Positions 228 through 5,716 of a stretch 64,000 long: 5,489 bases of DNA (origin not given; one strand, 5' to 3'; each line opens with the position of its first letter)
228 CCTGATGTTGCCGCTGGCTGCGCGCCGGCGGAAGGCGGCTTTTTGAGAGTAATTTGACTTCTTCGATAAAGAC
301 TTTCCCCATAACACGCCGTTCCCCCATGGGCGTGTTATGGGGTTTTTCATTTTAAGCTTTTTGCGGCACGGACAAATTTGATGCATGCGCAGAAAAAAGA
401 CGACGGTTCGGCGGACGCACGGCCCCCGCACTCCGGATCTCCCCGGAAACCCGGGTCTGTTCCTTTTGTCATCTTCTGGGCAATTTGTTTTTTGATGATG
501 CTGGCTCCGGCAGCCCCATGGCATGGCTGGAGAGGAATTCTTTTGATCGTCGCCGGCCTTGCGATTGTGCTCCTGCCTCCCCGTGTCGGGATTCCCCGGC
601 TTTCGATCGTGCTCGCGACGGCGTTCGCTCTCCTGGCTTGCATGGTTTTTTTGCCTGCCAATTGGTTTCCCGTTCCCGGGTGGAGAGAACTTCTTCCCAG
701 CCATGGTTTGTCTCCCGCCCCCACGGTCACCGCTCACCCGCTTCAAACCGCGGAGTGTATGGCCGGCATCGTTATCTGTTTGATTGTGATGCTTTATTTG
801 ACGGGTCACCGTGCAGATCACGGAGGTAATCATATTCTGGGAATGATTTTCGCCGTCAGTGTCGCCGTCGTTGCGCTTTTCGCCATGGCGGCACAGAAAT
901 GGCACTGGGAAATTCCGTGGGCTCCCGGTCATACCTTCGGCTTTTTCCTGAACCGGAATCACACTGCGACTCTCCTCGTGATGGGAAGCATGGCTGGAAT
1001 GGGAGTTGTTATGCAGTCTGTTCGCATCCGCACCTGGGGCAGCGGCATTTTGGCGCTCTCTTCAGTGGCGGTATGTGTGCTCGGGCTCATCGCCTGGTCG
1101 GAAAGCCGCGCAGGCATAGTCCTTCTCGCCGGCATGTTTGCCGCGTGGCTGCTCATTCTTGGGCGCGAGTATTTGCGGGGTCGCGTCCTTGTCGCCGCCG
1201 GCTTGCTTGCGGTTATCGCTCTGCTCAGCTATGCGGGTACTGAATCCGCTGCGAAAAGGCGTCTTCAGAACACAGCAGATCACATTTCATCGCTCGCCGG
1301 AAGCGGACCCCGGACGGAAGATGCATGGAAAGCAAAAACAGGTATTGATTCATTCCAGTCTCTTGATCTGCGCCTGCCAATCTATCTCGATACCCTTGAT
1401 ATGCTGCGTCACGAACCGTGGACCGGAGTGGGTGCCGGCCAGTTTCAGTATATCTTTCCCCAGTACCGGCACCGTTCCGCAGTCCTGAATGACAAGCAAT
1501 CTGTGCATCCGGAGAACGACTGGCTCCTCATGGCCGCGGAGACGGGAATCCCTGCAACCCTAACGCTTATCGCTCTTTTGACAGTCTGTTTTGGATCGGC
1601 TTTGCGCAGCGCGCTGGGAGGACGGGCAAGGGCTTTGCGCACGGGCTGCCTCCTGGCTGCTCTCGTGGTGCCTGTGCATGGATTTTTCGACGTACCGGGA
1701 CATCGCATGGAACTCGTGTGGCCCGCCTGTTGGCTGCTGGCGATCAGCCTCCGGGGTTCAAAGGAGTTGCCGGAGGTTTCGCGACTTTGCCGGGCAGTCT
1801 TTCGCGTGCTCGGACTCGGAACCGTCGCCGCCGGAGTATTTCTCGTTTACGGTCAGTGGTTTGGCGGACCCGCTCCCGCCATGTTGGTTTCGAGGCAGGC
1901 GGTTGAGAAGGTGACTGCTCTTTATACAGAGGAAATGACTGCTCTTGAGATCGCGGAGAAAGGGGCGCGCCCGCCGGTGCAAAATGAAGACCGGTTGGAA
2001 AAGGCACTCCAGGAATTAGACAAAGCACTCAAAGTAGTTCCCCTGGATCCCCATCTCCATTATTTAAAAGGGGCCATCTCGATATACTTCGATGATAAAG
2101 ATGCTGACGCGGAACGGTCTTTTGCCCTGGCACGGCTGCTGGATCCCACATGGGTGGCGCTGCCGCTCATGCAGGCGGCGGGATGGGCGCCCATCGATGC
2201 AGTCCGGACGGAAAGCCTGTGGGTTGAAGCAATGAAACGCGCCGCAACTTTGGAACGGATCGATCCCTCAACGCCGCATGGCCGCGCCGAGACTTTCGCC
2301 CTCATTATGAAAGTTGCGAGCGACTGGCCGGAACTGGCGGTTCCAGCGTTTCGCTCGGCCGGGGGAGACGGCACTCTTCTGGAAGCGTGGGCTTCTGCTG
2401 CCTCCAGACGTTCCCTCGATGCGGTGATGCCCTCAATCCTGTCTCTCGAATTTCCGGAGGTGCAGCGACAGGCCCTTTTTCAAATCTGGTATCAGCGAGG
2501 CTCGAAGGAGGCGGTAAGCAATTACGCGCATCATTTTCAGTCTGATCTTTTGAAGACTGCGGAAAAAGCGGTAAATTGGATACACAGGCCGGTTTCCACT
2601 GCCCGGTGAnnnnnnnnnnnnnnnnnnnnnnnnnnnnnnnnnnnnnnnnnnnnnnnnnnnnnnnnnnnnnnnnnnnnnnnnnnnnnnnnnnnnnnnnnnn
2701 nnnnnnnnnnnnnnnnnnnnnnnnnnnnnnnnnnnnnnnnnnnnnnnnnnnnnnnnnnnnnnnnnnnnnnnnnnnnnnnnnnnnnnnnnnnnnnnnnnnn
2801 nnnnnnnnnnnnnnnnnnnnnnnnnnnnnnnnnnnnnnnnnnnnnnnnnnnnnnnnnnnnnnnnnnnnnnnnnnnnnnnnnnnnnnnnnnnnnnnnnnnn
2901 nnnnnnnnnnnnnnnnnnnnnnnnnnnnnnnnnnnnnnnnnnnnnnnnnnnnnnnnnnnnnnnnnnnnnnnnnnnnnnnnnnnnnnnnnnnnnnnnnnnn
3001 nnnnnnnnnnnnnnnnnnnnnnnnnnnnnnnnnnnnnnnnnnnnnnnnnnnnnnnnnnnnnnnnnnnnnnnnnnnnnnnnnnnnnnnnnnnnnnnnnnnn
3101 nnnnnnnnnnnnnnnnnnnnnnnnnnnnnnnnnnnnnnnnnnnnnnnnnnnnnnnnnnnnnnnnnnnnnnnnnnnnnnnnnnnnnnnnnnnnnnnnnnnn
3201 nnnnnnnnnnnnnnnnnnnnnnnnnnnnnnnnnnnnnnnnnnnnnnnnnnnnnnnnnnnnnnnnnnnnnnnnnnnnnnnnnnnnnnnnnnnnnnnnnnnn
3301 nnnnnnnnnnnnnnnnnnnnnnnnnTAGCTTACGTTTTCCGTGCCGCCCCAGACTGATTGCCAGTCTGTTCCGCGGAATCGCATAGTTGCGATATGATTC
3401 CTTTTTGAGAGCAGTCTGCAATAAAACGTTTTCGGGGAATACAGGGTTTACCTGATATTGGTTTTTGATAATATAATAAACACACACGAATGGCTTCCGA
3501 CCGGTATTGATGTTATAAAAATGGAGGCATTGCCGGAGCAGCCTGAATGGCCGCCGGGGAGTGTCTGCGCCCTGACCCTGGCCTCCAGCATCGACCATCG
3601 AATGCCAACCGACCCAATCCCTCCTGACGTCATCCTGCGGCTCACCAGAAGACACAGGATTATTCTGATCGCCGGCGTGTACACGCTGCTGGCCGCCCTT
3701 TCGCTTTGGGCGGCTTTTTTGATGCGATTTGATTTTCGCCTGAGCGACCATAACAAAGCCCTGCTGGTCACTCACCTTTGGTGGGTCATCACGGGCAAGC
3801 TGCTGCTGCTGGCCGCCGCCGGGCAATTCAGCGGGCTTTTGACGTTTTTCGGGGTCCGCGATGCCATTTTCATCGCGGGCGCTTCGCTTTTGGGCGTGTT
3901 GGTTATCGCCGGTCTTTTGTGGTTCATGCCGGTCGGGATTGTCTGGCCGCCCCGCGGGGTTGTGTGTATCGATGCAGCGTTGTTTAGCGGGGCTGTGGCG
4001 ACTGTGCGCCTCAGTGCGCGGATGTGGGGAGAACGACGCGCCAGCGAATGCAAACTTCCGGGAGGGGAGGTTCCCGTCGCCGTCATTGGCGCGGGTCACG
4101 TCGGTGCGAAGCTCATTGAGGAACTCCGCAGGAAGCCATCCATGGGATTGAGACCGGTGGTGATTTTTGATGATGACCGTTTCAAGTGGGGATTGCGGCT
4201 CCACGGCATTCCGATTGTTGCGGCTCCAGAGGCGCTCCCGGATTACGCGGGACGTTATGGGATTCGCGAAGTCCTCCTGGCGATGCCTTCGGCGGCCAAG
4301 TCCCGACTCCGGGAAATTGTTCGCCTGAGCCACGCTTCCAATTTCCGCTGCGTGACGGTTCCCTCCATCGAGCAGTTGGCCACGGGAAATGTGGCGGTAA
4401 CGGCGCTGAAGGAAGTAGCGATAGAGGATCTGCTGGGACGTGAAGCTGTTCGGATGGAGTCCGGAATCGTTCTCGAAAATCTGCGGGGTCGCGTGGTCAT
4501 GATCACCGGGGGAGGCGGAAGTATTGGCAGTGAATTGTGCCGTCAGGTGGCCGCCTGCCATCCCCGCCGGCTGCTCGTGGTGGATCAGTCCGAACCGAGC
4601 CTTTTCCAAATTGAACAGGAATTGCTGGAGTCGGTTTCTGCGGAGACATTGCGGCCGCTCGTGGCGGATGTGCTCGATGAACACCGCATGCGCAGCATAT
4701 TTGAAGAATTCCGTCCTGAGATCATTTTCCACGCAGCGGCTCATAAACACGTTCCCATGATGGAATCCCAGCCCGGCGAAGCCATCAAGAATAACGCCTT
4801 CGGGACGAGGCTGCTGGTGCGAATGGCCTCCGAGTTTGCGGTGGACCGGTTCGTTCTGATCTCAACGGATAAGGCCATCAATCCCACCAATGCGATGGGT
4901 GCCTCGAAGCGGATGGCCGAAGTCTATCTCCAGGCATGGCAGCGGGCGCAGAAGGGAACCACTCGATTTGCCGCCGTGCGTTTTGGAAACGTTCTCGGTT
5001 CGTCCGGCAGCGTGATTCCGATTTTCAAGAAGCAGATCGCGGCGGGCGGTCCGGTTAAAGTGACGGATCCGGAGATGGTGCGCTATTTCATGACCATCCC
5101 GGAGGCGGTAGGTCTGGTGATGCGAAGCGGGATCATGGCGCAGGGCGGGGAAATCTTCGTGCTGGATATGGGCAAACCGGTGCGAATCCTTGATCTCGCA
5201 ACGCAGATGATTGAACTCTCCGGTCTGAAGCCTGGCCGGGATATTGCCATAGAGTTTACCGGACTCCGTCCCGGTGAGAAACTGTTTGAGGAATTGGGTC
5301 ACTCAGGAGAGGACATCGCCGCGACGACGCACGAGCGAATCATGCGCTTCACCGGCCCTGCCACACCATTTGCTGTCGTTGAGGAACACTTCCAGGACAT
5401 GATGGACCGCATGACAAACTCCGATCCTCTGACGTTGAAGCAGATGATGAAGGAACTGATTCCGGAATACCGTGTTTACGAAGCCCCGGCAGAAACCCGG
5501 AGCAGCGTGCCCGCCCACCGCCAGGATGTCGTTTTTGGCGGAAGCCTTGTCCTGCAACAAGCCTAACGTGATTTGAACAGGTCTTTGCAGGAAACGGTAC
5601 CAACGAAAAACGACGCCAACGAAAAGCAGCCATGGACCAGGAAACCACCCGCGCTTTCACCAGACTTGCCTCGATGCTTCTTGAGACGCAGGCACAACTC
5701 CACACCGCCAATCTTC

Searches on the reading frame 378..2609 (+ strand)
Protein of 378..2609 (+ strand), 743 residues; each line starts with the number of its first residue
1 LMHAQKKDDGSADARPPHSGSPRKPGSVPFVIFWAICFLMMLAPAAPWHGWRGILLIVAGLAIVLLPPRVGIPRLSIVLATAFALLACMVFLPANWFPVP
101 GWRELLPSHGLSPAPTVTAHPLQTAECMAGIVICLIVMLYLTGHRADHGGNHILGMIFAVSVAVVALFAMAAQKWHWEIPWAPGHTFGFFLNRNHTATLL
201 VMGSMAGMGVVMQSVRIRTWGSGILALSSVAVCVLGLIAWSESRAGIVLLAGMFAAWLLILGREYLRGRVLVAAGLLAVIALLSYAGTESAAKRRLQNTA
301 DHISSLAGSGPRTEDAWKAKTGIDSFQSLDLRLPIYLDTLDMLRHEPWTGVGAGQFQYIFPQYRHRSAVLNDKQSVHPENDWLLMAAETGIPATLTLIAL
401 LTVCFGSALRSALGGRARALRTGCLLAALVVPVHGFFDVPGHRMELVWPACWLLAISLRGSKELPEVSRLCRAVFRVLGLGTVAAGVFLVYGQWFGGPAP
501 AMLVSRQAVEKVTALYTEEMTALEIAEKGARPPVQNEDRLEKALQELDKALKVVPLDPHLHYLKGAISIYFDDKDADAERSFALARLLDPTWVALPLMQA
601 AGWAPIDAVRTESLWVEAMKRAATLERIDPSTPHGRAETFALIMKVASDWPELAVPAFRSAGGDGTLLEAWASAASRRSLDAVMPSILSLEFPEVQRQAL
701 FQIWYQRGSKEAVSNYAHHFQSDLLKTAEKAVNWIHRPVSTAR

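Call 81: search_protein_families(library=pfam, proteins=[window:378-2609:+], max_evalue=0.0001)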
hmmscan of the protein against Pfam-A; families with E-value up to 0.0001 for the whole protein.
window:378-2609:+ (743 aa): 1 family
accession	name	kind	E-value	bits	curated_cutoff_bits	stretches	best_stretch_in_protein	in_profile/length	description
PF04932.20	Wzy_C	-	1.9e-20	73.6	31.7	1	230-397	2-148/149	O-Antigen ligase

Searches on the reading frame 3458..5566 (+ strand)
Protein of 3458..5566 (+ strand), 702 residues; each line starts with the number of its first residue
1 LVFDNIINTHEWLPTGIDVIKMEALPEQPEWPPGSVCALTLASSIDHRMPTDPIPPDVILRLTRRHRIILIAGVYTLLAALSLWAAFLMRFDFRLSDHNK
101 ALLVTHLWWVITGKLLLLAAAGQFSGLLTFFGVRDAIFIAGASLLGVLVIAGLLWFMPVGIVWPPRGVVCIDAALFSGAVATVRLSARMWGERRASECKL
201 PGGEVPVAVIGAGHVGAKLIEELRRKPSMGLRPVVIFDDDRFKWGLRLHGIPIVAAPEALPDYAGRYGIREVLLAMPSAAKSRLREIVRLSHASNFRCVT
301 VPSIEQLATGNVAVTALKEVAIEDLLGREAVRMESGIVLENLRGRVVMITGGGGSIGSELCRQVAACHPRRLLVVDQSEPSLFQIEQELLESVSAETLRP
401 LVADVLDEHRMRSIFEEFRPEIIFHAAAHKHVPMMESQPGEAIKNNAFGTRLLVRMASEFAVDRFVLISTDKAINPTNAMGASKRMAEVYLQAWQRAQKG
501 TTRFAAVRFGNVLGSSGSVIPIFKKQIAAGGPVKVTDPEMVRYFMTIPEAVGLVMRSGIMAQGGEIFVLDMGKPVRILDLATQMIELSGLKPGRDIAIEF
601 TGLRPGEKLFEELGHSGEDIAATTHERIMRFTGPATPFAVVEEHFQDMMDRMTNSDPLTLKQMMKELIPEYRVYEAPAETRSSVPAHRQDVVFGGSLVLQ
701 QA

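Call 81: search_protein_families(library=pfam, proteins=[window:3458-5566:+], max_evalue=0.0001)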
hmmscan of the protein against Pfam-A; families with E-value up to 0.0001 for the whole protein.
window:3458-5566:+ (702 aa): 7 families
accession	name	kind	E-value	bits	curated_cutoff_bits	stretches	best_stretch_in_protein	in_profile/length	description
PF02719.21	Polysacc_synt_2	-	4.2e-117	391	20.2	1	347-631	1-291/293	Polysaccharide biosynthesis protein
PF01370.27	Epimerase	-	2.7e-22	79.8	20.9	1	347-545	1-212/240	NAD dependent epimerase/dehydratase family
PF16363.11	GDP_Man_Dehyd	-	3.4e-13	50.2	27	1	348-472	1-131/332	GDP-mannose 4,6 dehydratase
PF04321.23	RmlD_sub_bind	-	4.1e-12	46.2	27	1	347-472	3-103/287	RmlD substrate binding domain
PF13727.12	CoA_binding_3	-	2.5e-11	44.3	25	1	165-291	44-164/175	CoA-binding domain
PF01073.25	3Beta_HSD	-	5.4e-10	39.2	22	1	349-477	2-123/280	3-beta hydroxysteroid dehydrogenase/isomerase family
PF02254.24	TrkA_N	-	1.4e-05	25.8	23.8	0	207-241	1-31/116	TrkA-N domain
